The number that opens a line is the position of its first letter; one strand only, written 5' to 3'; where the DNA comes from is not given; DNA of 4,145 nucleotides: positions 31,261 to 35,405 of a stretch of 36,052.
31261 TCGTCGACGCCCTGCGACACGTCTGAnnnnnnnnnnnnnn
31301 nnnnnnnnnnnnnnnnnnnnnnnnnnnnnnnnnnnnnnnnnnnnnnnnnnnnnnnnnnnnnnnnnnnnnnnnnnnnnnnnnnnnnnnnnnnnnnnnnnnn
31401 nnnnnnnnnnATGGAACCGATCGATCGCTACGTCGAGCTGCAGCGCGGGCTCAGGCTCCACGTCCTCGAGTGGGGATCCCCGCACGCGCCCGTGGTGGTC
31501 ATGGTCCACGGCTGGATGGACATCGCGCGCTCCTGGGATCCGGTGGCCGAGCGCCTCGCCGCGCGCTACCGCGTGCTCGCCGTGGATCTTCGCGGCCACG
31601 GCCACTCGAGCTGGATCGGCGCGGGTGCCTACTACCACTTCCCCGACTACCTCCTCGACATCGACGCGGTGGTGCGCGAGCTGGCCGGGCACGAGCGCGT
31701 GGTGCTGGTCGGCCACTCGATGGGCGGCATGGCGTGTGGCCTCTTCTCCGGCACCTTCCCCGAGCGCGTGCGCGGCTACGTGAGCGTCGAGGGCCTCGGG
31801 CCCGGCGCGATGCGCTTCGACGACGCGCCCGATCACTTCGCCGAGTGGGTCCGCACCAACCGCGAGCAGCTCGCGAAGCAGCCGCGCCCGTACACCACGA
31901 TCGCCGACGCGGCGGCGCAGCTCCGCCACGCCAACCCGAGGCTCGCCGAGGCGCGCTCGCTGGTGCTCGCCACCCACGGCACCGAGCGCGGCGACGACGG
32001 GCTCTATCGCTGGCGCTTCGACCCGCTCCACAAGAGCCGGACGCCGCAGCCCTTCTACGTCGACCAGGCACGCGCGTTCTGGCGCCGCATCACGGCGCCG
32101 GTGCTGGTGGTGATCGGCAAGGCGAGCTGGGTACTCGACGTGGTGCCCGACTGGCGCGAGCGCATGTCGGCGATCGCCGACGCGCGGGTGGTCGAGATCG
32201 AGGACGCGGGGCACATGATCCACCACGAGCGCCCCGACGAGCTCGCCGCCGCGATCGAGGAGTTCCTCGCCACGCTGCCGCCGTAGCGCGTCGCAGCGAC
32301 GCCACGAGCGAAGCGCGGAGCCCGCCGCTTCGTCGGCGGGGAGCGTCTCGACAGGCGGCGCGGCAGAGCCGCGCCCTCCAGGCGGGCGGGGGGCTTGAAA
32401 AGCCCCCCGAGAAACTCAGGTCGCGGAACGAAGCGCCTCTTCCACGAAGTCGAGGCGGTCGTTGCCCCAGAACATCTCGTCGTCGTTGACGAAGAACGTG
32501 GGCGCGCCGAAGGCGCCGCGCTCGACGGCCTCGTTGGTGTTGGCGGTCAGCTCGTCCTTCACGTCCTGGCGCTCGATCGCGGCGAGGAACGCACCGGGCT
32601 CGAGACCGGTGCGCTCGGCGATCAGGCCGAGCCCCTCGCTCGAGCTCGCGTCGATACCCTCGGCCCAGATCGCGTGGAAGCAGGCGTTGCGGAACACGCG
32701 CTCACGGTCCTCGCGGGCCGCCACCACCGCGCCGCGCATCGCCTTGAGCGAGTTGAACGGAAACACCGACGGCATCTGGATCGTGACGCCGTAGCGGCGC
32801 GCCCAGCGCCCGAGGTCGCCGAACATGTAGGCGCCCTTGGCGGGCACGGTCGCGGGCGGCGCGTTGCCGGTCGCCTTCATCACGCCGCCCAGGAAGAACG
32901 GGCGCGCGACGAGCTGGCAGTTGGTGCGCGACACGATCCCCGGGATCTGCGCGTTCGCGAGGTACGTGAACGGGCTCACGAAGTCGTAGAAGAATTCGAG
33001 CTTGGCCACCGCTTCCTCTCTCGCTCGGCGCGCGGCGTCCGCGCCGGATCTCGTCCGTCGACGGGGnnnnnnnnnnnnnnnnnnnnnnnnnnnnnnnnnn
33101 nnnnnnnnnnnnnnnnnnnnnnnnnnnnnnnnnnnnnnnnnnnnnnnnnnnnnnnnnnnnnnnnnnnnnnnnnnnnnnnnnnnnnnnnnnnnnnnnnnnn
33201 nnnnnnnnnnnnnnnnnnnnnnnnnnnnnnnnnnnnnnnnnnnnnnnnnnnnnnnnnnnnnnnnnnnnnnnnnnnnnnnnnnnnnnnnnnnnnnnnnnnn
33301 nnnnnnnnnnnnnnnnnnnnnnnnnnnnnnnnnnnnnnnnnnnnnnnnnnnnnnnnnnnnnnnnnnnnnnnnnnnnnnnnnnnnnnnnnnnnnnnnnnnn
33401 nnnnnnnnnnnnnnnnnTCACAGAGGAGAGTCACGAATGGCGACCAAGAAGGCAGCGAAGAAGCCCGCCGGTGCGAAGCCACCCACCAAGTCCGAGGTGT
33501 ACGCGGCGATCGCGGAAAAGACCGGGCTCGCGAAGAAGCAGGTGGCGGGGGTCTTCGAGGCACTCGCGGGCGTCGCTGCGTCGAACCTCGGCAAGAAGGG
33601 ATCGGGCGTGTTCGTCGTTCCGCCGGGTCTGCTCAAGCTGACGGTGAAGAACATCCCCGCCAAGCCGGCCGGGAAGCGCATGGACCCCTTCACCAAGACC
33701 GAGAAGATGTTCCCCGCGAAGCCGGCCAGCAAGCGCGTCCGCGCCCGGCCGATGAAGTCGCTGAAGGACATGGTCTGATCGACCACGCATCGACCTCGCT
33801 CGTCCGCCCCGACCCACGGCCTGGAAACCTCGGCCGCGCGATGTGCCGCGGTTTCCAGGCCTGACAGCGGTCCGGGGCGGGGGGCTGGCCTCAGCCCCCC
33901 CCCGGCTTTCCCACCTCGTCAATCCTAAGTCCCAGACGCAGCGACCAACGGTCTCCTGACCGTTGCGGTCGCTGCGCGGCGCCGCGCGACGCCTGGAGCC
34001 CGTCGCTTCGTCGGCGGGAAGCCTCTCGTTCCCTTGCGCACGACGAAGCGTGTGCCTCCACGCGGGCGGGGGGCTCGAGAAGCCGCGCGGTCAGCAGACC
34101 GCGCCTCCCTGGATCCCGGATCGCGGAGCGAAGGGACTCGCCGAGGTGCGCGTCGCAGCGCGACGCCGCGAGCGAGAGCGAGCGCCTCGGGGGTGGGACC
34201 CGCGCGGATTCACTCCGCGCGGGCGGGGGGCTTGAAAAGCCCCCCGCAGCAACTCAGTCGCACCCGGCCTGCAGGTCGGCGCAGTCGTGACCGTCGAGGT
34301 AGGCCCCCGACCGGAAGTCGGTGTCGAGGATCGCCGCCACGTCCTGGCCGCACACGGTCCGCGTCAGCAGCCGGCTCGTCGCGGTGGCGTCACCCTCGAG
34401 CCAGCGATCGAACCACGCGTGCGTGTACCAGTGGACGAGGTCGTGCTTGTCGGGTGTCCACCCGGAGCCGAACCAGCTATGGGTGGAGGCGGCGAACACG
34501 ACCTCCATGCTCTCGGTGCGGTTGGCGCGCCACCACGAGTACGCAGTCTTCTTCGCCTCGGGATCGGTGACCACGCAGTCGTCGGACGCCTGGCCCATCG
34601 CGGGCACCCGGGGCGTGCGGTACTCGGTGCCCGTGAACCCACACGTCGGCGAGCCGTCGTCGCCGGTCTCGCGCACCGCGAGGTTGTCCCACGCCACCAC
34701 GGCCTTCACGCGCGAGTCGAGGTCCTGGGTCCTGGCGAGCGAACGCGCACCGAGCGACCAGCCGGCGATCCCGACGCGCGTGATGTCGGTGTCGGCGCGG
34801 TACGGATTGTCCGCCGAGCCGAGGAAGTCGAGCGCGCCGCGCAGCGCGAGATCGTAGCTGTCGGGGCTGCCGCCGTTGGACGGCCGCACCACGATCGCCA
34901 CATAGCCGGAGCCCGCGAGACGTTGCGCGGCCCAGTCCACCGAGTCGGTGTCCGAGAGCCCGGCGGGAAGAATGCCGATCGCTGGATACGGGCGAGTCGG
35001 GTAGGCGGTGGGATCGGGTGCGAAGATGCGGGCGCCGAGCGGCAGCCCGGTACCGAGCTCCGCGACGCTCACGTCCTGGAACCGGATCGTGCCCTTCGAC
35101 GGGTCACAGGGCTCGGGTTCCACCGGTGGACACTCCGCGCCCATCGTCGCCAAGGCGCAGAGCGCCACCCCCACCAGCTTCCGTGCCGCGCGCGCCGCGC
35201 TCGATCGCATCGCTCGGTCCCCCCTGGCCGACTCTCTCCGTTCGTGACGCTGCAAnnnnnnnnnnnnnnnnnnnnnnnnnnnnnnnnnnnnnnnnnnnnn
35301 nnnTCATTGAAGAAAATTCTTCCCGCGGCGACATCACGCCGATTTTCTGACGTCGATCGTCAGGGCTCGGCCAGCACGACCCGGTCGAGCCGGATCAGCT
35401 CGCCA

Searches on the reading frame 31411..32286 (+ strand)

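Call 9: search_protein_families(library=pfam, proteins=[window:31411-32286:+])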
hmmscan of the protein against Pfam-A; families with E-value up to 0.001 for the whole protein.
window:31411-32286:+ (291 aa): 4 families
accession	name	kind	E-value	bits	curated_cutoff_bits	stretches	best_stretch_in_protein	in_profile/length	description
PF00561.26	Abhydrolase_1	-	1.2e-31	110.7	25.8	1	27-275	1-245/245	alpha/beta hydrolase fold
PF12697.13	Abhydrolase_6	-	2.8e-29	103.8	26.3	1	29-281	1-217/217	Alpha/beta hydrolase family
PF12146.15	Hydrolase_4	-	2.3e-18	66.8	27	1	25-126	3-107/239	Serine aminopeptidase, S33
PF03096.20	Ndr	-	6.7e-05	22.2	23.3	0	229-286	220-276/283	Ndr family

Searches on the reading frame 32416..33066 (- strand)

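Call 9: search_protein_families(library=pfam, proteins=[window:32416-33066:-])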
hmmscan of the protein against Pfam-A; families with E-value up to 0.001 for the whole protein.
window:32416-33066:- (216 aa): 1 family
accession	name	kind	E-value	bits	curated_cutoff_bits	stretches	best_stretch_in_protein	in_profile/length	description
PF01323.26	DSBA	-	4e-52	177.2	25.6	1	23-212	2-190/191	DSBA-like thioredoxin domain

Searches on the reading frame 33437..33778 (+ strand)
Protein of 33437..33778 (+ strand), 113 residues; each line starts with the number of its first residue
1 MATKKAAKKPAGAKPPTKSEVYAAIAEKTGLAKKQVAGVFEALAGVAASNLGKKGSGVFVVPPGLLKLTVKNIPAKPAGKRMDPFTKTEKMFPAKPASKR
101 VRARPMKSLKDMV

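Call 9: search_protein_families(library=pfam, proteins=[window:33437-33778:+])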
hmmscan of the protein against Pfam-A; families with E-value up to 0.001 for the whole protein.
window:33437-33778:+ (113 aa): 1 family
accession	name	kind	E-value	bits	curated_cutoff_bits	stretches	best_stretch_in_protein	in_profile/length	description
PF00216.26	Bac_DNA_binding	-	5.5e-10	39.8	22.4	1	17-113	2-89/90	Bacterial DNA-binding protein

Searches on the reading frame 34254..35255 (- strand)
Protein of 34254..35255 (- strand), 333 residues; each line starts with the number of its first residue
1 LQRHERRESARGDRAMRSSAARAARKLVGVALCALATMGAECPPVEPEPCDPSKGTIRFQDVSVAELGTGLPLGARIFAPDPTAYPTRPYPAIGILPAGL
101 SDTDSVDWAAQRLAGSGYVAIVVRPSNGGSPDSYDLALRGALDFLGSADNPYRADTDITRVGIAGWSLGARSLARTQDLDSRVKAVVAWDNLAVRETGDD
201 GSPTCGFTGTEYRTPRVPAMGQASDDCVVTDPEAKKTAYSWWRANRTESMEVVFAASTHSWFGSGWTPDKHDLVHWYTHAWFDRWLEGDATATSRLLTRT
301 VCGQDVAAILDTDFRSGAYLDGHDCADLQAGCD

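Call 9: search_protein_families(library=pfam, proteins=[window:34254-35255:-])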
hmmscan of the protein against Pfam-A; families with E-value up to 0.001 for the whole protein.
window:34254-35255:- (333 aa): 1 family
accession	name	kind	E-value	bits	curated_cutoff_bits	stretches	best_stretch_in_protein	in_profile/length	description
PF12740.14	PETase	-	9.2e-13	48.6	28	1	54-290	22-237/263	PET hydrolase-like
